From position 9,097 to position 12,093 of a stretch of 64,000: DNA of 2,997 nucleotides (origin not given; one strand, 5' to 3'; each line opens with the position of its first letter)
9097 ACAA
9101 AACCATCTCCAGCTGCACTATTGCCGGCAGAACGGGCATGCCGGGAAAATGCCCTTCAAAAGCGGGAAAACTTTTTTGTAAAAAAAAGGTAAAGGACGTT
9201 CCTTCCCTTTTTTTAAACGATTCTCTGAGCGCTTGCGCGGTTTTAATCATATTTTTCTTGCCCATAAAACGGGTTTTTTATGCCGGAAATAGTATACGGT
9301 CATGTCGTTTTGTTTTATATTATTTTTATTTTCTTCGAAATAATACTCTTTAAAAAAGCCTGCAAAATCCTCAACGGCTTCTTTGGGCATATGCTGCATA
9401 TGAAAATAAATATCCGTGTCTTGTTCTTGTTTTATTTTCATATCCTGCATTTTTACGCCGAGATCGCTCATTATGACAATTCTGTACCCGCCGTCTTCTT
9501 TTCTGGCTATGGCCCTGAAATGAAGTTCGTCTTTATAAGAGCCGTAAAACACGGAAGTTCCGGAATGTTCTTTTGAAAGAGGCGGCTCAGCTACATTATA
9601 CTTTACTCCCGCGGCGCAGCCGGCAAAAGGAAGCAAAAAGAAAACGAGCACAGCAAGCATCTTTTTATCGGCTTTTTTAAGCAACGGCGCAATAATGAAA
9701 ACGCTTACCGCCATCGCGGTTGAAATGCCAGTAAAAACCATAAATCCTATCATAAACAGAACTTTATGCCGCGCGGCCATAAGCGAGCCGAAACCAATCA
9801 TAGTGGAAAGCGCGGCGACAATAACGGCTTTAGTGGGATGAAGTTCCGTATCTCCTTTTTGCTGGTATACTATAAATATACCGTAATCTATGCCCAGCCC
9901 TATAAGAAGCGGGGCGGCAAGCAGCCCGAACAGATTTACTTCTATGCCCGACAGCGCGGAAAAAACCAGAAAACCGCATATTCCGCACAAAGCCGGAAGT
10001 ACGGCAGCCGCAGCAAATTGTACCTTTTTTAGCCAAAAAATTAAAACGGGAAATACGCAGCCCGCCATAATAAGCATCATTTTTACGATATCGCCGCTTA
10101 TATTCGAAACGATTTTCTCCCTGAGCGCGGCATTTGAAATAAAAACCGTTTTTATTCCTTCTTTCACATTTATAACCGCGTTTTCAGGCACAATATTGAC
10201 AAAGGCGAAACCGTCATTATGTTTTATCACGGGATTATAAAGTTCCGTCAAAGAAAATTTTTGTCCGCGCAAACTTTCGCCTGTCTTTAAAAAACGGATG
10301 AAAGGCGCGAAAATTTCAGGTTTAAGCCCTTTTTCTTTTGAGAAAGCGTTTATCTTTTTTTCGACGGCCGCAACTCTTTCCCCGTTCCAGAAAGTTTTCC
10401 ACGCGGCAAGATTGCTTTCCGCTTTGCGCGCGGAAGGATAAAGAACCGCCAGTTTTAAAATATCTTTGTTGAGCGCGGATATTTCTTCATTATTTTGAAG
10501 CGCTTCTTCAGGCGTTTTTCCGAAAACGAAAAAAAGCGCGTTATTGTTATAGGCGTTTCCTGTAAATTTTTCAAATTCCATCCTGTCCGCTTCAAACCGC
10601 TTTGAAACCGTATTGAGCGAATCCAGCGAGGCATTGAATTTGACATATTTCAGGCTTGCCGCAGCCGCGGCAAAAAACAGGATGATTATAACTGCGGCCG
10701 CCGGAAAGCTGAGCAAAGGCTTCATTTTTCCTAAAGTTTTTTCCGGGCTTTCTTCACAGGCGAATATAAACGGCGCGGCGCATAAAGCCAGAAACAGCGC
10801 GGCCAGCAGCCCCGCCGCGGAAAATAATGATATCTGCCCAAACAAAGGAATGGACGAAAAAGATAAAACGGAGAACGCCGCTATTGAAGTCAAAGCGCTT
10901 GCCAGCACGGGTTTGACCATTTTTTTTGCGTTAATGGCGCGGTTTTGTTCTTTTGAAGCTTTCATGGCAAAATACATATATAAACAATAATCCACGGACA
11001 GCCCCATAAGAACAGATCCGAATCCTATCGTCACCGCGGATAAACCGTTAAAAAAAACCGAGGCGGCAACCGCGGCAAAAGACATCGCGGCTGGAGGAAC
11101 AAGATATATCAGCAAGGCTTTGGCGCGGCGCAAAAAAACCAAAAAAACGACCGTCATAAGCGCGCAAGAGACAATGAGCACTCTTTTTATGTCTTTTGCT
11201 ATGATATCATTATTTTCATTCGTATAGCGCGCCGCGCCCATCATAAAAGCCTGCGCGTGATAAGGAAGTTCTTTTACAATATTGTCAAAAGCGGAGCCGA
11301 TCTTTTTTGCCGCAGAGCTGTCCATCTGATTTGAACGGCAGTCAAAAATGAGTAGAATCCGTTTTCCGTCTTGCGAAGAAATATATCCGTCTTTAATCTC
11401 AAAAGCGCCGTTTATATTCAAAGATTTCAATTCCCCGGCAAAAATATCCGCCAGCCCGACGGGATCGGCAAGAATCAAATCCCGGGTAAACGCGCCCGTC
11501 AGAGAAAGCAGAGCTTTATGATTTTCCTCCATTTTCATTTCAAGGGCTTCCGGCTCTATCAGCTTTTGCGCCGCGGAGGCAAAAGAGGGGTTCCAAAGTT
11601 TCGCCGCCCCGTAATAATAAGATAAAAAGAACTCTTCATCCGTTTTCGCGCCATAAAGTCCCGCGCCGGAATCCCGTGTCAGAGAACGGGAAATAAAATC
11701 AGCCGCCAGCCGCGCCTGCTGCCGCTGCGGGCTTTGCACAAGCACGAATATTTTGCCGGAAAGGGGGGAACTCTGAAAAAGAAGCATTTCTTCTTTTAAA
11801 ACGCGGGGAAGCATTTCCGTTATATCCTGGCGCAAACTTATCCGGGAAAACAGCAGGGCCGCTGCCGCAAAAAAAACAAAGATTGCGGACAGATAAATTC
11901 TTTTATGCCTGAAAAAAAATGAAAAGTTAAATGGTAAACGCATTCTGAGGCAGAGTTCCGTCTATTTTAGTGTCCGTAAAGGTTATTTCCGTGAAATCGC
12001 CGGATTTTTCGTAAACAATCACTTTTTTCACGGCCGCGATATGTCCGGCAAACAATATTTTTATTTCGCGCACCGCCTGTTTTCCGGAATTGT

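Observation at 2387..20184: Aryl-polyene/flexirubin-like type II PKS-FAS lipid cluster lacking any starter-unit or tailoring methyltransferase gene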

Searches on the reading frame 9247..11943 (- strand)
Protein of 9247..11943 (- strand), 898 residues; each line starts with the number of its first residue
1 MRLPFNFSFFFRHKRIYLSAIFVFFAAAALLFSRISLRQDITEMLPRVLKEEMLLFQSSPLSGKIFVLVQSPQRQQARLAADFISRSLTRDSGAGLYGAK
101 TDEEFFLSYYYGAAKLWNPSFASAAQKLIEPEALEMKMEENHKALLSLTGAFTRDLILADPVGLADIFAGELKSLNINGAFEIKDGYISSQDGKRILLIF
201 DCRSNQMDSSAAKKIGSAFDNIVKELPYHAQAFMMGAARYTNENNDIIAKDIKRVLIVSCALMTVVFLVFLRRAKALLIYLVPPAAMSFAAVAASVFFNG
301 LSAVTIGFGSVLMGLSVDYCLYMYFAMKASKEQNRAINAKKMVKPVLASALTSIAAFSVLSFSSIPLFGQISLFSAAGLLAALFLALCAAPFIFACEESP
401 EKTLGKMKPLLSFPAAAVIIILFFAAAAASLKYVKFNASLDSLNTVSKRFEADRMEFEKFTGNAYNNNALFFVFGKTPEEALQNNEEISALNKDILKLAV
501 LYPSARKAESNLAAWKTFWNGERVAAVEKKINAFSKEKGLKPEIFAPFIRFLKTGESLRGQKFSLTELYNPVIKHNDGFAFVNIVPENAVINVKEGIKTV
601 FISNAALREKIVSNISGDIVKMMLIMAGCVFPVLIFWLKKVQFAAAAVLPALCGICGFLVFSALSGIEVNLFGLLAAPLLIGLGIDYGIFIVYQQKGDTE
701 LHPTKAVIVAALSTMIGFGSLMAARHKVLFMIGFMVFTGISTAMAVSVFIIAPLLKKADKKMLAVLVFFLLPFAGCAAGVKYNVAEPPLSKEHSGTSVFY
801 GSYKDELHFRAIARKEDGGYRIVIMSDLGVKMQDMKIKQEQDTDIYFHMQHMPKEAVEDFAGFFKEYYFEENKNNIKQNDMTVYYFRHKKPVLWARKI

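Call 4: search_protein_families(library=pfam, proteins=[window:9247-11943:-], max_evalue=0.01)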
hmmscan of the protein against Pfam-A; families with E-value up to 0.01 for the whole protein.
window:9247-11943:- (898 aa): 1 family
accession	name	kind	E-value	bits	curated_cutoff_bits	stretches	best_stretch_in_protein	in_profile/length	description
PF03176.21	MMPL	-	8.3e-14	51.7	20.5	1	187-394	79-299/333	MMPL family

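Call 6: search_protein_families(library=ncbifam, proteins=[window:9247-11943:-], max_evalue=0.01)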
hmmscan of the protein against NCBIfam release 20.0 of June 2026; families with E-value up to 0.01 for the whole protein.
window:9247-11943:- (898 aa): 5 families
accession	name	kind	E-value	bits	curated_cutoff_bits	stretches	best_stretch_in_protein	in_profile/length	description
TIGR00921.1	2A067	subfamily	3.7e-20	71.6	351.9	2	182-393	511-730/733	hydrophobe/amphiphile efflux-3 (HAE3) family transporter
TIGR03480.1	HpnN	hypoth_equivalog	1.9e-17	62.6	751.85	2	631-758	726-858/862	hopanoid biosynthesis associated RND transporter like protein HpnN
TIGR00833.1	actII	subfamily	1.2e-13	50.3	874.7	1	188-397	110-332/910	MMPL family RND transporter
NF045600.2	BstA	equivalog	2e-10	39.3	1400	2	625-754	758-892/903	sterol transporter cytoplasmic membrane protein BstA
NF052374.1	HopndTporHpnN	equivalog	5e-06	24.9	1100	1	605-750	695-849/858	hopanoid transporter HpnN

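Call 27: find_homologous_proteins(query=window:9247-11943:-, max_evalue=1e-20)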
Query window:9247-11943:- (898 aa): 37 proteins with E <= 1e-20 among 8000 candidates.
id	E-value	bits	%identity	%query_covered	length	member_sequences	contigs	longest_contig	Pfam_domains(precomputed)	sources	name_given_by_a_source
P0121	0.0e+0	1955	99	100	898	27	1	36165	PF03176.22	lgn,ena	-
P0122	0.0e+0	1247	64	100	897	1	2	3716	PF03176.22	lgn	-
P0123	0.0e+0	1237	63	100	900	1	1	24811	PF03176.22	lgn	-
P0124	0.0e+0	1216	62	100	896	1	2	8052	PF03176.22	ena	-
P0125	0.0e+0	1202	61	100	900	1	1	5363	PF03176.22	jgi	jgi:predicted exporter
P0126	0.0e+0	1160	60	100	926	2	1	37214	PF03176.22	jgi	-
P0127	0.0e+0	1107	59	100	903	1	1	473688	PF03176.22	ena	-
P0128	5.9e-263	893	49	99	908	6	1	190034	PF03176.22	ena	-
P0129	7.0e-261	886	48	99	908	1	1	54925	PF03176.22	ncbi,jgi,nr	ncbi:MAG: MMPL family transporter [Endomicrobium sp.]|jgi:predicted exporter|nr:MMPL family transpor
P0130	3.2e-256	871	46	100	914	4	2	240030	PF03176.22,PF00873.26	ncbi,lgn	-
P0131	5.7e-255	867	46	100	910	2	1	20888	PF03176.22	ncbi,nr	ncbi:MAG: MMPL family transporter [Endomicrobium sp.]|nr:MMPL family transporter [Endomicrobium sp.]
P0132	2.1e-231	789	50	84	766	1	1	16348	PF03176.22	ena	-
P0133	2.8e-218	745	44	94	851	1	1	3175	PF03176.22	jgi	jgi:predicted exporter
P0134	1.8e-210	719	47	84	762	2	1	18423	PF03176.22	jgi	-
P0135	1.1e-198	680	45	84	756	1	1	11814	PF03176.22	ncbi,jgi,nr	ncbi:MAG: MMPL family transporter [Endomicrobium sp.]|jgi:predicted exporter|nr:MMPL family transpor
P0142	2.2e-167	577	38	95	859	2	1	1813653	PF03176.22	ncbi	ncbi:putative exporter [Parelusimicrobium proximum]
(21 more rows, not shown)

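Call 28: find_encoding_contigs(protein=P0127, flank=10000, max_places=1)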
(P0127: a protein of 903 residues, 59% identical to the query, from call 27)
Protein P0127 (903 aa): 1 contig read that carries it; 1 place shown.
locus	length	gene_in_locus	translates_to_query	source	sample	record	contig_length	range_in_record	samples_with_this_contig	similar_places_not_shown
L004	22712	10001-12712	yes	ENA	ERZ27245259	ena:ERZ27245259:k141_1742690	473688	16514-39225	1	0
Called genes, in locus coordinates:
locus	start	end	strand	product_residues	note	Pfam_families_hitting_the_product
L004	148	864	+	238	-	PF00106:adh_short, PF01370:Epimerase (weak), PF08659:KR, PF13561:adh_short_C2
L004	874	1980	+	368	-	PF00109:ketoacyl-synt, PF02801:Ketoacyl-synt_C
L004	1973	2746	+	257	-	PF18922:DUF5672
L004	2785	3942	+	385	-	PF00155:Aminotran_1_2, PF01053:Cys_Met_Meta_PP (faint)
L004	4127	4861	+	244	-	PF00106:adh_short, PF08659:KR, PF13561:adh_short_C2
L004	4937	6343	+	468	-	PF00890:FAD_binding_2 (weak), PF01266:DAO (faint), PF01593:Amino_oxidase, PF03486:HI0933_like (faint), PF07992:Pyr_redox_2 (faint), PF13450:NAD_binding_8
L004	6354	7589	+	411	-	PF00109:ketoacyl-synt, PF02801:Ketoacyl-synt_C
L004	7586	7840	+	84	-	PF00550:PP-binding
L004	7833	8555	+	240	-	PF01553:Acyltransferase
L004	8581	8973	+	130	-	-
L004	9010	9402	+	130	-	PF22817:ApeP-like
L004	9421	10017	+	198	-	PF03548:LolA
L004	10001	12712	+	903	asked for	PF03176:MMPL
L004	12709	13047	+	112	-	PF07977:FabA (weak), PF22818:ApeI-like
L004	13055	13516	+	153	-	PF13279:4HBT_2, PF03061:4HBT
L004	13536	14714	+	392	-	PF00535:Glycos_transf_2, PF09835:DUF2062 (weak)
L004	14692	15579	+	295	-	-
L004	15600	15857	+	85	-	PF00550:PP-binding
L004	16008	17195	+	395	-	PF00109:ketoacyl-synt, PF02801:Ketoacyl-synt_C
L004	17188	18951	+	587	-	PF00109:ketoacyl-synt, PF13723:Ketoacyl-synt_2, PF00501:AMP-binding, PF13193:AMP-binding_C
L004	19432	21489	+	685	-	PF03477:ATP-cone, PF13597:NRDD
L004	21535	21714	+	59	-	PF13597:NRDD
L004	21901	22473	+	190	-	PF13353:Fer4_12 (weak), PF04055:Radical_SAM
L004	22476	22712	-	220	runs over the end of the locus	-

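Call 29: find_encoding_contigs(protein=P0128, flank=10000, max_places=1)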
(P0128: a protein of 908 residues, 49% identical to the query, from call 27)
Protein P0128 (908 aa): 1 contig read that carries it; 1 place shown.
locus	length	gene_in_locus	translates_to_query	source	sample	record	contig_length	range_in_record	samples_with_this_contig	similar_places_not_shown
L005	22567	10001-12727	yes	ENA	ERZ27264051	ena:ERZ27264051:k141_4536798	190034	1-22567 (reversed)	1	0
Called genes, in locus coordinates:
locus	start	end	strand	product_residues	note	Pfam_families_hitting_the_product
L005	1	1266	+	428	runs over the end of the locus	PF03447:NAD_binding_3, PF00742:Homoserine_dh, PF01842:ACT, PF22629:ACT_AHAS_ss (weak)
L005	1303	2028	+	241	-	-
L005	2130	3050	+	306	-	PF04055:Radical_SAM, PF06968:BATS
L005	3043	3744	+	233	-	PF00106:adh_short, PF01370:Epimerase (weak), PF08659:KR, PF13561:adh_short_C2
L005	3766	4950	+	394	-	PF00109:ketoacyl-synt, PF02801:Ketoacyl-synt_C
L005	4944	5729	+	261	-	PF18922:DUF5672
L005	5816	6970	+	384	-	PF00155:Aminotran_1_2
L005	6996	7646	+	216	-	-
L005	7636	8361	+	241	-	PF00106:adh_short, PF08659:KR, PF13561:adh_short_C2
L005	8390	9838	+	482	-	PF00070:Pyr_redox (faint), PF00890:FAD_binding_2 (weak), PF01266:DAO (faint), PF01593:Amino_oxidase (faint), PF03486:HI0933_like (faint), PF07992:Pyr_redox_2 (faint), PF13450:NAD_binding_8 (weak)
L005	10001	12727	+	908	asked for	PF03176:MMPL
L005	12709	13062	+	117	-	PF07977:FabA (weak), PF22818:ApeI-like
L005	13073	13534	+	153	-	PF13279:4HBT_2, PF03061:4HBT (faint)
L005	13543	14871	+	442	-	PF02310:B12-binding, PF04055:Radical_SAM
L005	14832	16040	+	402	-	PF00535:Glycos_transf_2, PF09835:DUF2062 (weak)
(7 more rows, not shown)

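Call 30: find_encoding_contigs(protein=P0142, flank=10000, max_places=1)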
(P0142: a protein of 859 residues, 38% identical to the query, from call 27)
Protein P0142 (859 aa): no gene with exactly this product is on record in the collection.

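Call 37: find_related_loci(query=A1, collection=genome_contigs, flank=10000)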
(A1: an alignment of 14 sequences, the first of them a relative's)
Query A1 (898 aa) in genome_contigs; peptide patterns used: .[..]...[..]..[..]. (x = any residue, [..] = any of these).
128 stretches matched a pattern; 118 encode a relative of the query (tblastn E <= 1e-3); the best 80 are kept; 80 distinct loci.
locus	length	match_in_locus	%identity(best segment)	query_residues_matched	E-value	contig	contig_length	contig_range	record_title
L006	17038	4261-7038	61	3-898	0e+0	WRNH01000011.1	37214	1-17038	MAG: Endomicrobia bacterium isolate Th196P4bin33 JGI24702J35022_10000130, whole genome shotgun sequence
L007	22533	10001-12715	49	7-898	0e+0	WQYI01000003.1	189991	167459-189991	MAG: Candidatus Endomicrobium embiratermitis isolate Emb289P3_bin85 Ga0123356_10000013, whole genome shotgun sequence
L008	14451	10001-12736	46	1-898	0e+0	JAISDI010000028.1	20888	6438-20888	MAG: Endomicrobium sp. isolate Gx485_bin123 k119_946096, whole genome shotgun sequence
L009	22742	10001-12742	46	1-898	0e+0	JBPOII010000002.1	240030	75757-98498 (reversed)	MAG: Elusimicrobiota bacterium isolate MAG_1018 c_000000466580, whole genome shotgun sequence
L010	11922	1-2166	43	41-761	0e+0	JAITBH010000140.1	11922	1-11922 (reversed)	MAG: Candidatus Ectomicrobium neotermitis isolate Ncb351_bin78 k119_1899115, whole genome shotgun sequence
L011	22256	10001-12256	41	7-756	3e-179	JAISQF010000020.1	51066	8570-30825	MAG: Elusimicrobiota bacterium isolate Kf353_bin125 k119_5296437, whole genome shotgun sequence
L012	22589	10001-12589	38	34-895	9e-170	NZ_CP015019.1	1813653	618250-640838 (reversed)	Parelusimicrobium proximum strain Dip518 chromosome, complete genome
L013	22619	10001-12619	36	6-880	1e-165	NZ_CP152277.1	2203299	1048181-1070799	Elusimicrobium posterum strain Dip510 chromosome, complete genome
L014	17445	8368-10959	37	14-870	3e-153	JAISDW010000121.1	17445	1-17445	MAG: Elusimicrobiota bacterium isolate Gx485_bin153 k119_3062214, whole genome shotgun sequence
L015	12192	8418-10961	37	29-871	5e-145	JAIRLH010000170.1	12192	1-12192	MAG: Elusimicrobiota bacterium isolate Cc175_bin38 k119_1422538, whole genome shotgun sequence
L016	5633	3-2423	36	103-896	1e-142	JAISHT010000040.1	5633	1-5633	MAG: Elusimicrobiota bacterium isolate Hm464_bin23 k119_1978013, whole genome shotgun sequence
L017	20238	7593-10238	36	12-894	2e-159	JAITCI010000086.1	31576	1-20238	MAG: Spirochaetota bacterium isolate Nl494_bin20 k119_1529133, whole genome shotgun sequence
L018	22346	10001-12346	29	9-761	3e-85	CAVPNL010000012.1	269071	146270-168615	MAG: uncultured delta proteobacterium isolate MFD09779.bin.2.131 genome assembly, contig: contig_37856, whole genome sho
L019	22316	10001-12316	29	7-754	2e-84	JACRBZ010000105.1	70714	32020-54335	MAG: Deltaproteobacteria bacterium isolate NC_groundwater_1633_Pr3_B-0.1um_51_17 SR-2_scaffold_141_3989413, whole genome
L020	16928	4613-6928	29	7-754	3e-83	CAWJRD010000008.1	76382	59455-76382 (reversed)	MAG: uncultured delta proteobacterium isolate MFD02979.bin.2.169 genome assembly, contig: contig_107755, whole genome sh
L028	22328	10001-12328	28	10-761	5e-76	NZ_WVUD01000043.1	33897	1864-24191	Solidesulfovibrio aerotolerans strain DSM 16695 NODE_43_length_33897_cov_34.620492, whole genome shotgun sequence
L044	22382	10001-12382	27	12-777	2e-71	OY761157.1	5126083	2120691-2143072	MAG: Geopsychrobacteraceae bacterium isolate 7e0229ee-3fa4-4a3a-a36e-7d24d540a0b4 genome assembly, chromosome: 1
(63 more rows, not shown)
